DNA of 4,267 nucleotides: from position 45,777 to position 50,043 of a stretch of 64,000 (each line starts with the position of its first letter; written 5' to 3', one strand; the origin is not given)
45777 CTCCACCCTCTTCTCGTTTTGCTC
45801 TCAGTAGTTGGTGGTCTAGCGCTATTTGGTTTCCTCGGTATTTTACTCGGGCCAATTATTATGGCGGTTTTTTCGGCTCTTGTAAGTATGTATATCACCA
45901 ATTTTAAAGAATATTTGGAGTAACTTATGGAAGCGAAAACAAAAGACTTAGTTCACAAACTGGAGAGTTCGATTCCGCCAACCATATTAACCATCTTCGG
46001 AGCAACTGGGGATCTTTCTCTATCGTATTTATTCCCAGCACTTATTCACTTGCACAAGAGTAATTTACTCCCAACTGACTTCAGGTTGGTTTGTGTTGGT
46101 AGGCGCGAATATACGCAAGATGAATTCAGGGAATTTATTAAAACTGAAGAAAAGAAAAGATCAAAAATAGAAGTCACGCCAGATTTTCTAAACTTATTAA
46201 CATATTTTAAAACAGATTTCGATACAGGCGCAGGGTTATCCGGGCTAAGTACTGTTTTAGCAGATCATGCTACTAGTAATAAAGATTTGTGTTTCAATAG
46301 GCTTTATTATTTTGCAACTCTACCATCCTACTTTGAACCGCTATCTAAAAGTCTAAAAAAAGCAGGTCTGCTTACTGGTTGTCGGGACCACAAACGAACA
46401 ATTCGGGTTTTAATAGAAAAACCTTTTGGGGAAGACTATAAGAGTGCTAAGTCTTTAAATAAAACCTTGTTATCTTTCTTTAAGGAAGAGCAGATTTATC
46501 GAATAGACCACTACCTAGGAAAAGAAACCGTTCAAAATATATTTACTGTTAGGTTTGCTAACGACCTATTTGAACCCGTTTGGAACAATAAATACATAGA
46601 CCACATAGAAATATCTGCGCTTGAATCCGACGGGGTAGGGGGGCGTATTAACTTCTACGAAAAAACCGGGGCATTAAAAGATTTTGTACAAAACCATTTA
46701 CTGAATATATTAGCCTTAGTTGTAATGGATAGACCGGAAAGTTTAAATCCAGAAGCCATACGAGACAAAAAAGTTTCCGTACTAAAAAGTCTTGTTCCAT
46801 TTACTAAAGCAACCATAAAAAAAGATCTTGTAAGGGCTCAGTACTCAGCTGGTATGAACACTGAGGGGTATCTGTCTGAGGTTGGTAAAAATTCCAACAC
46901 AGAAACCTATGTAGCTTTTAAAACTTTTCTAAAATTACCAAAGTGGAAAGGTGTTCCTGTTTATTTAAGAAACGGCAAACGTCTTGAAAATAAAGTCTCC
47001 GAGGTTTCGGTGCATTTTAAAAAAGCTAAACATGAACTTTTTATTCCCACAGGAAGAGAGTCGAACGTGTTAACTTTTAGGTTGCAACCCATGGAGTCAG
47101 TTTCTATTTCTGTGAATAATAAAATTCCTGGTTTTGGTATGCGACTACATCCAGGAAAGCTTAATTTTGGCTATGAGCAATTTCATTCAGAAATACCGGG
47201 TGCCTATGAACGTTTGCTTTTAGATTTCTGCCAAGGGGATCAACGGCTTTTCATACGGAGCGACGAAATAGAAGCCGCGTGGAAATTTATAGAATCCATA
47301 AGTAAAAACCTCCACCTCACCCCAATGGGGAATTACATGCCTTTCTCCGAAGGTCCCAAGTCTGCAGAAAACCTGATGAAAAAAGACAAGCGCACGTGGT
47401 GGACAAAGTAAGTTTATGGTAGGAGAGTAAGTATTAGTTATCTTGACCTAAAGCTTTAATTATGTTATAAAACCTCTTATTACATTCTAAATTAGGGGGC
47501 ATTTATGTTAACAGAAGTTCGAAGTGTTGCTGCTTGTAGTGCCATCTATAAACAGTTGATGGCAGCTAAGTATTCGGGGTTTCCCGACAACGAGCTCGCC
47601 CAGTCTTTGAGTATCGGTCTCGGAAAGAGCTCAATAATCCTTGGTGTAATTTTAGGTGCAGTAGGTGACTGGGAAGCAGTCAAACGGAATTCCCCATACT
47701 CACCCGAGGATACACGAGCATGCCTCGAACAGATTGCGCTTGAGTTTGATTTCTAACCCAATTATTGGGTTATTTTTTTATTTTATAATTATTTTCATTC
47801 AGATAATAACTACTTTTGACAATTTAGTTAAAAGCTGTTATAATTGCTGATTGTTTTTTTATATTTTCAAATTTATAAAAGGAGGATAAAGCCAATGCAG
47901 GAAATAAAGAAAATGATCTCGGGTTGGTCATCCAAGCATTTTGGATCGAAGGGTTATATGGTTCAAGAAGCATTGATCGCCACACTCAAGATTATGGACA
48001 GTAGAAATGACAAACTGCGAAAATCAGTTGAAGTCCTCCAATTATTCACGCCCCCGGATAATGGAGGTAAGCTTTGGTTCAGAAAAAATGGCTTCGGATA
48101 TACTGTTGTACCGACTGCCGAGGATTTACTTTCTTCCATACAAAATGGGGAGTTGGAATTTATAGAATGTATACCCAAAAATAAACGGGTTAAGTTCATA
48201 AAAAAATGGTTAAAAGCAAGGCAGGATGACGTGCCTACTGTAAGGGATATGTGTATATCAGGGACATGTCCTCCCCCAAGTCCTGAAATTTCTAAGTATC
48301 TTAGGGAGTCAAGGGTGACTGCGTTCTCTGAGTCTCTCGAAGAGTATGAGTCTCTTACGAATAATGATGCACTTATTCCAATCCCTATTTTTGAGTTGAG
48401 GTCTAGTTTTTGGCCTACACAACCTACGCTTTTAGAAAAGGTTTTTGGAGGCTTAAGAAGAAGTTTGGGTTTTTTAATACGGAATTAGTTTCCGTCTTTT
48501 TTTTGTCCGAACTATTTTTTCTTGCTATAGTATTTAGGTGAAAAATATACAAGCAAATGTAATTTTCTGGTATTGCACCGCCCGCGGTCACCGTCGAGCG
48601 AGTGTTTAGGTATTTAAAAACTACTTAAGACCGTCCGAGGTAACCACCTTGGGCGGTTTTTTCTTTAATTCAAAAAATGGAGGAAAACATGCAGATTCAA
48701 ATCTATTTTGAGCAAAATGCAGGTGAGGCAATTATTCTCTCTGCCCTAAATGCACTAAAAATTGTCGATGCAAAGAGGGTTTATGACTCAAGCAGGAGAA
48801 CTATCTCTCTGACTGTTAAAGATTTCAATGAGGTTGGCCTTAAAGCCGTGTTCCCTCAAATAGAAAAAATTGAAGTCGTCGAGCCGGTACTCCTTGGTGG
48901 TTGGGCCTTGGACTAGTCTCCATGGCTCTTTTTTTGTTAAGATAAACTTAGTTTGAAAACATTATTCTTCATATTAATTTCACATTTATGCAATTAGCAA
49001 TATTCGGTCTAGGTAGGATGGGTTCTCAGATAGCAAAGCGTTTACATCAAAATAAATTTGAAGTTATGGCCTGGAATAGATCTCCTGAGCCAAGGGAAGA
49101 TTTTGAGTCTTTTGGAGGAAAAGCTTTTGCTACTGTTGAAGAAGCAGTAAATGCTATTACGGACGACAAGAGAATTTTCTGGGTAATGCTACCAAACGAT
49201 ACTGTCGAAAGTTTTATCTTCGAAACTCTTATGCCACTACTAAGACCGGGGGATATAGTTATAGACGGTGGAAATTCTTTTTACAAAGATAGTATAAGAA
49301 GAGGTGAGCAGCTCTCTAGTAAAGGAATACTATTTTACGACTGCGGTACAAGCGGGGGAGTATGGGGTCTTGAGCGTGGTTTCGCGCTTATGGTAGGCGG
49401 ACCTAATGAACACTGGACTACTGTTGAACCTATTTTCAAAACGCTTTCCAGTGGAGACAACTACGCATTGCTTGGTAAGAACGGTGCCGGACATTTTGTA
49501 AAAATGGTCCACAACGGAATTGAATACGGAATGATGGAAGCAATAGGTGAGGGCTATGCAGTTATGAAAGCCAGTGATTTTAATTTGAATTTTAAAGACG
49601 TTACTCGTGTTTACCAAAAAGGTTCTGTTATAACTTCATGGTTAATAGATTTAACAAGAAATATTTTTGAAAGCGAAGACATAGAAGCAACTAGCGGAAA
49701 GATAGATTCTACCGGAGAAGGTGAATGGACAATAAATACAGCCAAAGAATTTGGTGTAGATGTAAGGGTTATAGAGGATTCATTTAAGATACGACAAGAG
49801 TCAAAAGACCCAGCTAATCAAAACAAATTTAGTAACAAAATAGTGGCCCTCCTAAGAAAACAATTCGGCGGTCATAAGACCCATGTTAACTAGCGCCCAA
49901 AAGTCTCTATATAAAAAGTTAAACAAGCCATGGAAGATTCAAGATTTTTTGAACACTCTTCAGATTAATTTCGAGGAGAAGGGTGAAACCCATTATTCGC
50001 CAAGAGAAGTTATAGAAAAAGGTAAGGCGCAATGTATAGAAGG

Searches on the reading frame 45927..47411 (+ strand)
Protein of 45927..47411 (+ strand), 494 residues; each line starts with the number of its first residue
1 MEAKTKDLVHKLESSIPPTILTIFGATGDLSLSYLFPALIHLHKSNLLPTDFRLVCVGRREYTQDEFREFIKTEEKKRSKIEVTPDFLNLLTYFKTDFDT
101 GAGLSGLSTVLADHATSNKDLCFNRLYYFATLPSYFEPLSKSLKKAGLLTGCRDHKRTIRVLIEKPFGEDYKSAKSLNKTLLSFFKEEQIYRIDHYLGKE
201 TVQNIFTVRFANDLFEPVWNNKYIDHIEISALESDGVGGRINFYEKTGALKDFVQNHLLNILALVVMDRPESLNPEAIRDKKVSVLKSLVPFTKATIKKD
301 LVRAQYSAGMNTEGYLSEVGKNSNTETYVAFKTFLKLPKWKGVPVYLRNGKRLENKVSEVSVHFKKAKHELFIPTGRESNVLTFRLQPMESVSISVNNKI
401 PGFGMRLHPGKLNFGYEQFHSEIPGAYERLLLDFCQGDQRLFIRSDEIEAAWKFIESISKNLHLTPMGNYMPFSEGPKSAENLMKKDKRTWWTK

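Call 19: search_protein_families(library=pfam, proteins=[window:45927-47411:+], max_evalue=0.0001)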
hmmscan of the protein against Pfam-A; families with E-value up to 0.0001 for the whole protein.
window:45927-47411:+ (494 aa): 2 families
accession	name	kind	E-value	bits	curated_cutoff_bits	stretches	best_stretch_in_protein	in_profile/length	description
PF02781.21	G6PD_C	-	9.2e-98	327.4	27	1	207-492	2-296/296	Glucose-6-phosphate dehydrogenase, C-terminal domain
PF00479.28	G6PD_N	-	2.2e-52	178.8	22.1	1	23-204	2-183/183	Glucose-6-phosphate dehydrogenase, NAD binding domain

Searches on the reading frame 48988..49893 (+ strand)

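Call 66: search_protein_families(library=pfam, proteins=[window:48988-49893:+], max_evalue=0.0001)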
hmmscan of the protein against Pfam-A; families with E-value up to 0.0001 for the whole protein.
window:48988-49893:+ (301 aa): 4 families
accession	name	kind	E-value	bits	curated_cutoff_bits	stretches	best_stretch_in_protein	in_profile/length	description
PF03446.21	NAD_binding_2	-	4.8e-36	124.6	21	1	3-155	2-154/161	NAD binding domain of 6-phosphogluconate dehydrogenase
PF00393.24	6PGD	-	1.5e-22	80.8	27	1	168-285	1-126/290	6-phosphogluconate dehydrogenase, C-terminal domain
PF02826.25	2-Hacid_dh_C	-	7e-07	29.2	25.1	1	2-92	38-124/178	D-isomer specific 2-hydroxyacid dehydrogenase, NAD binding domain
PF03807.23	F420_oxidored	-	9e-06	26.6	21.6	1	3-55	2-58/94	NADP oxidoreductase coenzyme F420-dependent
